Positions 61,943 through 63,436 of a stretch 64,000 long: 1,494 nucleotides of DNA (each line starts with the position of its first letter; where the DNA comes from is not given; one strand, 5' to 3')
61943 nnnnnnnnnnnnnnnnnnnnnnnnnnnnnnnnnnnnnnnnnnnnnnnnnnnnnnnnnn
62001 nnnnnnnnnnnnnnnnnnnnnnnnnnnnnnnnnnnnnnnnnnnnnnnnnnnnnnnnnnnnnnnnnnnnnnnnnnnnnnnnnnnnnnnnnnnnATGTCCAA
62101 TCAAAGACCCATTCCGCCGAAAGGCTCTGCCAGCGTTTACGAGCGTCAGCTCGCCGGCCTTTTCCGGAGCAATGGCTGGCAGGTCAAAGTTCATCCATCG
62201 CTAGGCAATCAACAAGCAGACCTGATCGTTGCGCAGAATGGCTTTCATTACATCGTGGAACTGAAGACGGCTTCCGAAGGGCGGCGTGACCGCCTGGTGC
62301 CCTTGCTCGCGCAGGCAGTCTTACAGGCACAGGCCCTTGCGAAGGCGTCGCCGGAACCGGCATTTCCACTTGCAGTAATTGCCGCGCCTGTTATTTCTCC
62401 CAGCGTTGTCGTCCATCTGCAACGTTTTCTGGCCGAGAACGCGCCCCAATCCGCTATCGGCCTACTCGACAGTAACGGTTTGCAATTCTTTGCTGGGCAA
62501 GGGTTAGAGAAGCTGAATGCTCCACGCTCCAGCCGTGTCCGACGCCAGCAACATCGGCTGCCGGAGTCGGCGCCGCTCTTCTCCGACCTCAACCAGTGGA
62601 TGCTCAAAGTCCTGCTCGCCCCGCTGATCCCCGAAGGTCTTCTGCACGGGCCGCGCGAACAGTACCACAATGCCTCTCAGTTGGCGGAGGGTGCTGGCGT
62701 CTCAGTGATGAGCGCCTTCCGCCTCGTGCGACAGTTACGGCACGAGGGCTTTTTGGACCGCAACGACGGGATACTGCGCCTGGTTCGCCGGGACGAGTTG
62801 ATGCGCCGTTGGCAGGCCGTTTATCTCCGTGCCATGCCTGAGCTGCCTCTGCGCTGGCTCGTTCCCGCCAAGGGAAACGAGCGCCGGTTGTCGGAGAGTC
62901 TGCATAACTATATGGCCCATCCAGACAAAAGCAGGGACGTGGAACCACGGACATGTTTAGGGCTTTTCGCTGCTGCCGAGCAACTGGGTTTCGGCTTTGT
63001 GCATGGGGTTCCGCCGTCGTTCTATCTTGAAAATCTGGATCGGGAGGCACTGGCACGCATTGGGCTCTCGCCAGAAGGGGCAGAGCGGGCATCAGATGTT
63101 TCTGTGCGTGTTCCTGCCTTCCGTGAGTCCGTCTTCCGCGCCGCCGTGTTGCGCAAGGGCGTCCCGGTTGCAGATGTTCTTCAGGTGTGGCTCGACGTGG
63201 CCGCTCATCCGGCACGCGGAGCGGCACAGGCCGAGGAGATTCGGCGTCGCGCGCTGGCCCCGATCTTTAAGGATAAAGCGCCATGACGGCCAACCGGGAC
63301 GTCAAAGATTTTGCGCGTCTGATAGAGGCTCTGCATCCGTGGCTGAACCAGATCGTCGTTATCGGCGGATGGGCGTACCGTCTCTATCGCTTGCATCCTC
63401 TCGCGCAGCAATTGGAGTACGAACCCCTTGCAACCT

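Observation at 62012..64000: AbiE-like two-gene module in which the wHTH 'antitoxin' carries an N-terminal PD-(D/E)xK nuclease-like domain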

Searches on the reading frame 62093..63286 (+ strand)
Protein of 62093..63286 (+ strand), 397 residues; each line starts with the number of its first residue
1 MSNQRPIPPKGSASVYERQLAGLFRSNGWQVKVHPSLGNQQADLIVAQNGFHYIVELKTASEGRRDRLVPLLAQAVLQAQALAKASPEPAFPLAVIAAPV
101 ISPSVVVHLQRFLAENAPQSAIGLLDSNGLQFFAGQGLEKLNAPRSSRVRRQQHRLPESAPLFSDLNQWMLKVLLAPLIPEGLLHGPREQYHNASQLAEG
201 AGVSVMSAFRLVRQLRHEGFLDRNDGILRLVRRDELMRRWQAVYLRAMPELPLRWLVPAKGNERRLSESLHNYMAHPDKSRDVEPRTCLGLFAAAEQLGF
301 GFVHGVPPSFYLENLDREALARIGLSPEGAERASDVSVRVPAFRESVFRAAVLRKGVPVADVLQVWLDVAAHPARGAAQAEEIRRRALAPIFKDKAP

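Call 7: search_protein_families(library=pfam, proteins=[window:62093-63283:+], max_evalue=1)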
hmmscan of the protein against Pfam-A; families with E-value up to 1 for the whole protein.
window:62093-63283:+ (397 aa): 6 families
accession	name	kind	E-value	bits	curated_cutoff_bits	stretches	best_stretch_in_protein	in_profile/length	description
PF01870.24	Hjc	-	0.0031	17.9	21.1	1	16-62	2-51/93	Archaeal holliday junction resolvase (hjc)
PF09339.16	HTH_IclR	-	0.0039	17.4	22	1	192-224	19-51/52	IclR helix-turn-helix domain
PF01047.28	MarR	-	0.0061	16.9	24.6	1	192-223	18-49/59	MarR family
PF13545.12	HTH_Crp_2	-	0.024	15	27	1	195-238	26-69/70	Crp-like helix-turn-helix domain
PF21132.2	MFD_D3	-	0.22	11.9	21.8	0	59-84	13-38/73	MFD, D3 domain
PF08011.17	PDDEXK_9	-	0.33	11.4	25.5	1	16-67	6-62/105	PD-(D/E)XK nuclease superfamily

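Call 8: search_protein_families(library=padloc, proteins=[window:62093-63283:+], max_evalue=1)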
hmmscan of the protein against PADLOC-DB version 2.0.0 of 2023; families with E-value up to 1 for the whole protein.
window:62093-63283:+ (397 aa): 0 families

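Call 9: search_protein_families(library=ncbifam, proteins=[window:62093-63283:+], max_evalue=1)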
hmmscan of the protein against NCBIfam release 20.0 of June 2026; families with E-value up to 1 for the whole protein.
window:62093-63283:+ (397 aa): 1 family
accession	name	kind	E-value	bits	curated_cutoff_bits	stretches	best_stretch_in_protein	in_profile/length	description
NF049902.1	FTL_1293_fam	exception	0.074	13.2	170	1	189-225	20-56/150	FTL_1293 family small RNA FtrC-regulated protein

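Call 10: find_encoding_contigs(protein=window:62093-63286:+, flank=10000, max_places=6)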
Protein window:62093-63286:+ (397 aa): 1 contig read that carries it; 1 place shown.
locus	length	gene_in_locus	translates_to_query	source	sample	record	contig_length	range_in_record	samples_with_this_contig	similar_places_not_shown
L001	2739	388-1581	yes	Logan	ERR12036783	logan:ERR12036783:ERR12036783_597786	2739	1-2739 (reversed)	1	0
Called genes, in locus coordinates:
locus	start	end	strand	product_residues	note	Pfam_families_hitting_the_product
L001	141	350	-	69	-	-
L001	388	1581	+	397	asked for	-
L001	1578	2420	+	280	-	PF12281:NTP_transf_8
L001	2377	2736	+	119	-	-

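Call 11: find_homologous_proteins(query=window:62093-63283:+)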
Query window:62093-63283:+ (397 aa): 3043 proteins with E <= 0.001 among 8000 candidates; the best 120 are listed.
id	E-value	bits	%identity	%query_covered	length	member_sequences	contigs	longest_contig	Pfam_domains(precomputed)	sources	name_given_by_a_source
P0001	8.2e-247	837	96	100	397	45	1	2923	-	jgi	-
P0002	1.1e-226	770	89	100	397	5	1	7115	-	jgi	jgi:hypothetical protein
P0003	1.7e-197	674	80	99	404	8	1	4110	-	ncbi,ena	-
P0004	9.2e-195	665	78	98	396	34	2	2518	-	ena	-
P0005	1.2e-192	658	76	99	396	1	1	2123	-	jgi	jgi:hypothetical protein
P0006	1.7e-190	651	77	99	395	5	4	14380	-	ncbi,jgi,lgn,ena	jgi:hypothetical protein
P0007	1.5e-188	645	75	99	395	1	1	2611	-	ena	-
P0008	4.6e-187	640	74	99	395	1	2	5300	-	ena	-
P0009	3.1e-183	627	74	99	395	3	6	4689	-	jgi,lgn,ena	jgi:hypothetical protein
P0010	1.3e-174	599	79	90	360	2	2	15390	-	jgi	jgi:hypothetical protein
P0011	3.7e-171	588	71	97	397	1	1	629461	-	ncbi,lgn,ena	-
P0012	1.2e-164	566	69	98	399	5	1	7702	-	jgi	jgi:hypothetical protein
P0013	5.9e-164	564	68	99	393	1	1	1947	-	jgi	jgi:hypothetical protein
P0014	2.5e-163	562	69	97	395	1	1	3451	-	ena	-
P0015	4.5e-163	561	68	99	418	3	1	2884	-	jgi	jgi:hypothetical protein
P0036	3.0e-153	529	65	96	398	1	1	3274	PF04471.19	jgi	jgi:hypothetical protein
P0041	1.3e-152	526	66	96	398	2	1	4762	PF04471.19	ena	-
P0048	2.4e-151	522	64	98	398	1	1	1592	PF04471.19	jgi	-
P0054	4.2e-151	522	64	98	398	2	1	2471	PF04471.19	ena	-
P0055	4.7e-151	521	63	99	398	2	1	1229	PF04471.19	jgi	jgi:hypothetical protein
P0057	5.6e-151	521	66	95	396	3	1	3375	PF04471.19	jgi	jgi:hypothetical protein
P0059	6.2e-151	521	63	98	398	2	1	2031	PF04471.19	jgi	-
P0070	1.6e-150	520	63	98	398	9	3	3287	PF04471.19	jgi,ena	-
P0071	1.9e-150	519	65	95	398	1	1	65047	PF04471.19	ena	-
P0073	2.6e-150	519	66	95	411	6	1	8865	PF04471.19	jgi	-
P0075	3.6e-150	518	63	98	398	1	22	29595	PF04471.19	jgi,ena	-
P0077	4.2e-150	518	65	96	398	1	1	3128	PF04471.19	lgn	-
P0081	9.2e-150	517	64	98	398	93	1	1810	PF04471.19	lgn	-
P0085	1.6e-149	516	64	96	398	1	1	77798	PF04471.19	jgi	jgi:hypothetical protein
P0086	1.8e-149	516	65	96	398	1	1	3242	PF04471.19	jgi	jgi:hypothetical protein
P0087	1.9e-149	516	65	96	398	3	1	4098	PF04471.19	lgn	-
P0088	2.1e-149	516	64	96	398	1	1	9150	PF04471.19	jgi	jgi:hypothetical protein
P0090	3.2e-149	515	66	95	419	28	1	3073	PF04471.19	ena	-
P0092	4.1e-149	515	64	97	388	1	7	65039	PF04471.19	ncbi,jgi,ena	jgi:hypothetical protein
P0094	4.9e-149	515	63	98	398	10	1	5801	PF04471.19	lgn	-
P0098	7.9e-149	514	64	98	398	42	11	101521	PF04471.19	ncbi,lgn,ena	-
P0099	8.4e-149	514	65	95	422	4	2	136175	PF04471.19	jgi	-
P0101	1.1e-148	514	64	96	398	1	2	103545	PF04471.19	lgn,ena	-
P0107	3.0e-148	512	63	98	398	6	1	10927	PF04471.19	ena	-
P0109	3.6e-148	512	62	98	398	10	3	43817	PF04471.19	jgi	-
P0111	5.4e-148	511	62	98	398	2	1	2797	PF04471.19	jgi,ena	-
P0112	1.0e-147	510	62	100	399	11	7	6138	PF04471.19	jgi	jgi:hypothetical protein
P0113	1.2e-147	510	66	96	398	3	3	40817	PF04471.19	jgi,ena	jgi:hypothetical protein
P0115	2.0e-147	509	64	96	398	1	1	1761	PF04471.19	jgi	jgi:hypothetical protein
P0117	2.2e-147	509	64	96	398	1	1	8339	PF04471.19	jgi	jgi:hypothetical protein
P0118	2.7e-147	509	64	96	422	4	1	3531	PF04471.19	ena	-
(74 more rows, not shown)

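Call 16: search_solved_structures(query=window:62093-63283:+, max_evalue=10, show_alignments=2)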
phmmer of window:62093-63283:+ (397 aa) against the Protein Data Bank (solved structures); distinct sequences matched with E-value up to 10: 1.
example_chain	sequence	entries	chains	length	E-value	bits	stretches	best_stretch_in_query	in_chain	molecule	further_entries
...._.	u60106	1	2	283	1.2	11.5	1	54-106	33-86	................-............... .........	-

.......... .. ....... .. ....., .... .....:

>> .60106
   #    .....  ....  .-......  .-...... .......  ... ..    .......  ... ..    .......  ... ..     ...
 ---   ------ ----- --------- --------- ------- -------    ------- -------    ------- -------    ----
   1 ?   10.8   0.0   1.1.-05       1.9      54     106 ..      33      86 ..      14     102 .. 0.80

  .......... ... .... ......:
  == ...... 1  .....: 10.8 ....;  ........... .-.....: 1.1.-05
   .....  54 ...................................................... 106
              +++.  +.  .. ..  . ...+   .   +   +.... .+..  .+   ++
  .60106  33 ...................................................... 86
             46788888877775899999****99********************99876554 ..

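Call 17: search_solved_structures(query=L001:1578-2417:+, max_evalue=10, show_alignments=2)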
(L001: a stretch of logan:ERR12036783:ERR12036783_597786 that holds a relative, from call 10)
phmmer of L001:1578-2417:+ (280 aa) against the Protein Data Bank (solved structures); distinct sequences matched with E-value up to 10: 0.

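Call 19: find_homologous_proteins(query=L001:1578-2417:+)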
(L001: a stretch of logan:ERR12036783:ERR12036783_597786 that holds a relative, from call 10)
Query L001:1578-2417:+ (280 aa): 1593 proteins with E <= 0.001 among 2860 candidates; the best 120 are listed.
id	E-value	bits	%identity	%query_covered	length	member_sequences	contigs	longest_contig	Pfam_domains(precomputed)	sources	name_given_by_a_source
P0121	4.1e-179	612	98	98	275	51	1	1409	PF12281.15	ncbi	-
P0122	6.4e-142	490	79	98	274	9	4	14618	PF12281.15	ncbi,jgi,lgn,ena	-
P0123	7.7e-137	473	77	98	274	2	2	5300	PF12281.15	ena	-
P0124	4.1e-136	471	77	98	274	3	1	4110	PF12281.15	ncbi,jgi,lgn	-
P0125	1.3e-132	460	74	98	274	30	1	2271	PF12281.15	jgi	jgi:hypothetical protein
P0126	2.0e-129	449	73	98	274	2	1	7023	PF12281.15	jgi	jgi:hypothetical protein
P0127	4.1e-126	438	73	95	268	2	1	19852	PF12281.15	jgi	jgi:hypothetical protein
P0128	3.1e-125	435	71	97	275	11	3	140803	PF12281.15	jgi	jgi:hypothetical protein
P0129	3.0e-119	416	66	98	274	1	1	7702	PF12281.15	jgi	jgi:hypothetical protein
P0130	2.0e-117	410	66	98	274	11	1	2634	PF12281.15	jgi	jgi:hypothetical protein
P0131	8.5e-117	408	65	98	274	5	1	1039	PF12281.15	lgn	-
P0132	1.5e-114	400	65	96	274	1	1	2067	PF12281.15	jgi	jgi:hypothetical protein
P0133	4.5e-114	399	64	98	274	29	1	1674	PF12281.15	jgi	jgi:nucleotidyltransferase-like protein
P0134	1.4e-113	397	63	98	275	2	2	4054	PF12281.15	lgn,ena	-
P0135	2.0e-113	397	63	98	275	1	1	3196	PF12281.15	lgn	-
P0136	3.2e-113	396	64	98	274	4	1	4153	PF12281.15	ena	-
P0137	5.9e-113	395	63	98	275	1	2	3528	PF12281.15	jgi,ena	-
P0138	6.4e-113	395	63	98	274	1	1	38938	PF12281.15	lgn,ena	-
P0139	1.4e-112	394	63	98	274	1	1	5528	PF12281.15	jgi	-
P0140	2.2e-112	393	63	98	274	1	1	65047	PF12281.15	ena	-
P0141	3.1e-112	393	64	98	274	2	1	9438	PF12281.15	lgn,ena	-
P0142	1.0e-111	391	62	98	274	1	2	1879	PF12281.15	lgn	-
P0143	1.2e-111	391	63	98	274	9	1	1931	PF12281.15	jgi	jgi:hypothetical protein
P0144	1.4e-111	391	62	98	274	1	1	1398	PF12281.15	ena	-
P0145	1.5e-111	390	65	98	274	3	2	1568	PF12281.15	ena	-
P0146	2.1e-111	390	63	98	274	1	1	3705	PF12281.15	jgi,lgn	jgi:hypothetical protein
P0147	6.7e-111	388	63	98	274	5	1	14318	PF12281.15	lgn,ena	-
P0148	8.4e-111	388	62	98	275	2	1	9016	PF12281.15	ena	-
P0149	1.0e-110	388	62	98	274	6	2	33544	PF12281.15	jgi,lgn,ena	-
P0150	1.1e-110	388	63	98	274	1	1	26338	PF12281.15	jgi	jgi:hypothetical protein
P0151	1.4e-110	387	63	98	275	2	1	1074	PF12281.15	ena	-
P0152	1.8e-110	387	62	98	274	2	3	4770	PF12281.15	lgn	-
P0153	2.4e-110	387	62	98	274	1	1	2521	PF12281.15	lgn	-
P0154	2.7e-110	386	63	98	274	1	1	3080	PF12281.15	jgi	jgi:hypothetical protein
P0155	4.7e-110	386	63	98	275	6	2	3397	PF12281.15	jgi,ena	-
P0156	5.4e-110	385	61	98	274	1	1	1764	PF12281.15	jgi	-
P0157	7.0e-110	385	62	98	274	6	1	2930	PF12281.15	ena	-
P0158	7.1e-110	385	62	98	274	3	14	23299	PF12281.15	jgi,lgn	jgi:hypothetical protein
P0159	7.7e-110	385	86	72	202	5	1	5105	PF12281.15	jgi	jgi:Nucleotidyltransferase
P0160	8.4e-110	385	61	98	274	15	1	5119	PF12281.15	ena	-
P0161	1.0e-109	384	62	98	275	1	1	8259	PF12281.15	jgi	jgi:hypothetical protein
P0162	1.8e-109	384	62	98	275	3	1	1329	PF12281.15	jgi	jgi:hypothetical protein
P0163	1.8e-109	384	62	98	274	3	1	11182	PF12281.15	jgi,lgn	jgi:hypothetical protein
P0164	1.9e-109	384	62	98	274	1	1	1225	PF12281.15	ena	-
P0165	1.9e-109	384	62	98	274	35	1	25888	PF12281.15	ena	-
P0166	2.0e-109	384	61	98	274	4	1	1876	PF12281.15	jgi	-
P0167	3.6e-109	383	60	98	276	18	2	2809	PF12281.15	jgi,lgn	-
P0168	3.7e-109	383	62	98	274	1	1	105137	PF12281.15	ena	-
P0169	3.8e-109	383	62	98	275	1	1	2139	PF12281.15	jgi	jgi:hypothetical protein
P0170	4.1e-109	382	62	98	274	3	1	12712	PF12281.15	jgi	-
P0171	4.6e-109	382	62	98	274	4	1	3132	PF12281.15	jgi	jgi:hypothetical protein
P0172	5.3e-109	382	62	98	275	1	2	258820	PF12281.15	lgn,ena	-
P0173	5.5e-109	382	62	98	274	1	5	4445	PF12281.15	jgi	jgi:hypothetical protein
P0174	5.7e-109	382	62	98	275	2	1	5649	PF12281.15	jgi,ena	jgi:hypothetical protein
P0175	6.6e-109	382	62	98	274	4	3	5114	PF12281.15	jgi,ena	jgi:hypothetical protein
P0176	6.9e-109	382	62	98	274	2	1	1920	PF12281.15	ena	-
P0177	7.5e-109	382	61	98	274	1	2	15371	PF12281.15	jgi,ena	jgi:hypothetical protein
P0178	8.3e-109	381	63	98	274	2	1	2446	PF12281.15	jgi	jgi:hypothetical protein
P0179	8.4e-109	381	61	98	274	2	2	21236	PF12281.15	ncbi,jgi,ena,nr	ncbi:MAG TPA: GSU2403 family nucleotidyltransferase fold protein [Terracidiphilus sp.]|nr:GSU2403 fa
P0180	8.7e-109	381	62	98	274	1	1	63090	PF12281.15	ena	-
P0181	9.1e-109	381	61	98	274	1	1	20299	PF12281.15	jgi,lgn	jgi:hypothetical protein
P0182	9.8e-109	381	62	98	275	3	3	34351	PF12281.15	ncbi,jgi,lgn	jgi:hypothetical protein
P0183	1.0e-108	381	61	98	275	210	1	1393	PF12281.15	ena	-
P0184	1.1e-108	381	62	98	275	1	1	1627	PF12281.15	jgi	jgi:hypothetical protein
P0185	1.2e-108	381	63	98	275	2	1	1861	PF12281.15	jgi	-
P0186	1.6e-108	381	61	98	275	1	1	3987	PF12281.15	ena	-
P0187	1.7e-108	380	62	98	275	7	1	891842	PF12281.15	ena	-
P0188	1.7e-108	380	62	98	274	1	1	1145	PF12281.15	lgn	-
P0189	1.8e-108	380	61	98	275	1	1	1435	PF12281.15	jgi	-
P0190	2.2e-108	380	62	98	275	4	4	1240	PF12281.15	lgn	-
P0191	2.8e-108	380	63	98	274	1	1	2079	PF12281.15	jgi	jgi:hypothetical protein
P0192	2.9e-108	380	63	94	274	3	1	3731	PF12281.15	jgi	jgi:hypothetical protein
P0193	3.1e-108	380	62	98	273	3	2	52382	PF12281.15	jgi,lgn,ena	-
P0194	3.6e-108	379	61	98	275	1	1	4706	PF12281.15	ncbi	-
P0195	3.9e-108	379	61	98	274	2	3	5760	PF12281.15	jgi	jgi:hypothetical protein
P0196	5.0e-108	379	60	98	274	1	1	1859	PF12281.15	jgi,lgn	jgi:hypothetical protein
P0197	5.2e-108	379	61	98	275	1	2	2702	PF12281.15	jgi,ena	jgi:hypothetical protein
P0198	8.0e-108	378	61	98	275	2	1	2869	PF12281.15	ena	-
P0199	8.0e-108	378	62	98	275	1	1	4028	PF12281.15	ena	-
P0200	8.5e-108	378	61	98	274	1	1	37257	PF12281.15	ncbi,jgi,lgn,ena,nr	ncbi:MAG TPA: GSU2403 family nucleotidyltransferase fold protein [Acidobacteriaceae bacterium]|nr:GS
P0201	8.6e-108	378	61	98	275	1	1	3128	PF12281.15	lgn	-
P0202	1.1e-107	378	61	98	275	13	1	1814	PF12281.15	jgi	-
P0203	1.4e-107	377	61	98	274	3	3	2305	PF12281.15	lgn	-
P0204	1.5e-107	377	62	98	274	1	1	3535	PF12281.15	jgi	jgi:Nucleotidyltransferase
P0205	1.5e-107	377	60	98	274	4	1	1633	PF12281.15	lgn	-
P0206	2.1e-107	377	62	98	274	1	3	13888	PF12281.15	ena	-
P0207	3.3e-107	376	63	94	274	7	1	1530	PF12281.15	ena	-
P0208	4.0e-107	376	61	98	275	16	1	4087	PF12281.15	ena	-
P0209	4.5e-107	376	62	98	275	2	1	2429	PF12281.15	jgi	jgi:hypothetical protein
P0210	5.0e-107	376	60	98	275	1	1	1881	PF12281.15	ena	-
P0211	5.5e-107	375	61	98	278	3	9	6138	PF12281.15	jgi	jgi:hypothetical protein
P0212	6.0e-107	375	62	96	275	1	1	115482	PF12281.15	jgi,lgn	jgi:hypothetical protein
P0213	6.1e-107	375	62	98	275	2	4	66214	PF12281.15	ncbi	-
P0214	6.2e-107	375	60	98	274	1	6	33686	PF12281.15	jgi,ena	jgi:hypothetical protein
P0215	9.3e-107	375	61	98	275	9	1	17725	PF12281.15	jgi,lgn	jgi:hypothetical protein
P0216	1.0e-106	375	62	98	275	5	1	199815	PF12281.15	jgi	jgi:hypothetical protein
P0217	1.2e-106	374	60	98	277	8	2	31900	PF12281.15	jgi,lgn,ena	-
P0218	1.5e-106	374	61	98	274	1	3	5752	PF12281.15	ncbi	-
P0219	1.5e-106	374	61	98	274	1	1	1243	PF12281.15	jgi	-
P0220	1.8e-106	374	61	97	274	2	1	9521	PF12281.15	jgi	jgi:hypothetical protein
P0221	2.0e-106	374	60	98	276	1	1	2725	PF12281.15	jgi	jgi:hypothetical protein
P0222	2.4e-106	373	61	98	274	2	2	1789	PF12281.15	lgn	-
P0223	2.5e-106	373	59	99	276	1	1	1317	PF12281.15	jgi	jgi:hypothetical protein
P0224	3.2e-106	373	61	98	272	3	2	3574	PF12281.15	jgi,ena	-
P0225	3.8e-106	373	62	98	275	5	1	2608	PF12281.15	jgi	jgi:hypothetical protein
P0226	4.2e-106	373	60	98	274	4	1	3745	PF12281.15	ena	-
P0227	5.6e-106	372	61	98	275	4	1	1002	PF12281.15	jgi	jgi:hypothetical protein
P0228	7.2e-106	372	60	98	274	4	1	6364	PF12281.15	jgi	jgi:hypothetical protein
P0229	1.1e-105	371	61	98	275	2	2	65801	PF12281.15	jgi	-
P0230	1.1e-105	371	61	98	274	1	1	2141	PF12281.15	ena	-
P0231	1.2e-105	371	60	98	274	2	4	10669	PF12281.15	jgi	jgi:hypothetical protein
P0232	2.6e-105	370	60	98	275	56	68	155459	PF12281.15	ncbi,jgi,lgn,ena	jgi:hypothetical protein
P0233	4.0e-105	369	60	98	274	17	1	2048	PF12281.15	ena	-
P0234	7.1e-105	369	62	92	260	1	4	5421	PF12281.15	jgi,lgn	jgi:hypothetical protein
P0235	1.0e-104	368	59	99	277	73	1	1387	PF12281.15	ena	-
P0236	1.3e-104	368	60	98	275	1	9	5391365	PF12281.15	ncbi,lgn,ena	ncbi:MAG: GSU2403 family nucleotidyltransferase fold protein [Terracidiphilus sp.]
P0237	2.5e-104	367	59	98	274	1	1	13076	PF12281.15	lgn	-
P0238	2.7e-104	367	61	97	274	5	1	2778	PF12281.15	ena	-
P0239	6.0e-104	366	60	98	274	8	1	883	PF12281.15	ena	-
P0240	6.6e-104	365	60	98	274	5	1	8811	PF12281.15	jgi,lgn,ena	jgi:hypothetical protein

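Call 27: search_protein_representatives(protein=window:62093-63283:+)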
Query: 397 residues. Proteins with E-value up to 0.001 (for the whole library): 1007; up to 1e-10: 676; up to 1e-30: 281. The best 150 are listed.
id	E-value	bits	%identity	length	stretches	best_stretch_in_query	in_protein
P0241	1.9e-145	501.2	64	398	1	12-395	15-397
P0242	1.0e-115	403.4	53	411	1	18-393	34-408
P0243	4.2e-107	375.1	51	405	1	14-393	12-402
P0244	1.2e-104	367.0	52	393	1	16-394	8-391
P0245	1.1e-103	363.8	57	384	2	143-393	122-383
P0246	2.6e-103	362.6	55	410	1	15-393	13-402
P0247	1.3e-97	343.8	65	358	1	79-336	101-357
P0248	5.5e-96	338.5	48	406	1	10-393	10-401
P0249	1.7e-95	336.8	61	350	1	7-274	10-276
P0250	1.3e-92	327.3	51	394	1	17-391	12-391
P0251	4.9e-92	325.5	51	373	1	17-390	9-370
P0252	1.4e-90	320.7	47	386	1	19-391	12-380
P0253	4.2e-90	319.1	47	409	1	16-392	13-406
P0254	6.9e-88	311.8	47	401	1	18-394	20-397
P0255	1.1e-87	311.2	48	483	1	17-394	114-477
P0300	5.9e-66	239.6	58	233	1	170-394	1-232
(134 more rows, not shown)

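Call 31: search_protein_families(library=pfam, alignment_id=A2, max_evalue=0.01)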
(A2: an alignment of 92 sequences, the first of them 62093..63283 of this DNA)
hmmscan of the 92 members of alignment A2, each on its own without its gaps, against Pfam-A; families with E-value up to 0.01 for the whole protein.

A. member 1, window:62093-63283:+ (397 aa): 3 families
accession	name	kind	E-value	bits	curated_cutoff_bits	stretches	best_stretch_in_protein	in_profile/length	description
PF01870.24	Hjc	-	0.0031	17.9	21.1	1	16-62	2-51/93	Archaeal holliday junction resolvase (hjc)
PF09339.16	HTH_IclR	-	0.0039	17.4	22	1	192-224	19-51/52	IclR helix-turn-helix domain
PF01047.28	MarR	-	0.0061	16.9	24.6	0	192-223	18-49/59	MarR family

B. families by the number of members that match (of 92 scanned): 23 families
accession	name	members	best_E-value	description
PF13545.12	HTH_Crp_2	32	8.6e-08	Crp-like helix-turn-helix domain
PF09339.16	HTH_IclR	28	5.2e-06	IclR helix-turn-helix domain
PF01047.28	MarR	22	2.1e-07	MarR family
PF25213.1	HVO_A0261_N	17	6.8e-05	HVO_A0261 N-terminal domain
PF12802.13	MarR_2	11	5.9e-05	MarR family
PF04471.18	Mrr_cat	5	6.6e-05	Restriction endonuclease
PF00356.27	LacI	5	7.3e-05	Bacterial regulatory proteins, lacI family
PF01870.24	Hjc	5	0.0012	Archaeal holliday junction resolvase (hjc)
PF13412.12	HTH_24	4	0.00031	Winged helix-turn-helix DNA-binding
PF01022.26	HTH_5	4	0.00079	Bacterial regulatory protein, arsR family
PF01325.25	Fe_dep_repress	3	0.001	Iron dependent repressor, N-terminal DNA binding domain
PF01418.23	HTH_6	3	0.0025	Helix-turn-helix domain, rpiR family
PF09952.14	AbiEi_2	2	0.00012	Transcriptional regulator, AbiEi antitoxin, Type IV TA system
PF13518.12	HTH_28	2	0.00063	Helix-turn-helix domain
PF22798.2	DUF5817_CT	2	0.0057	DUF5817, C-terminal domain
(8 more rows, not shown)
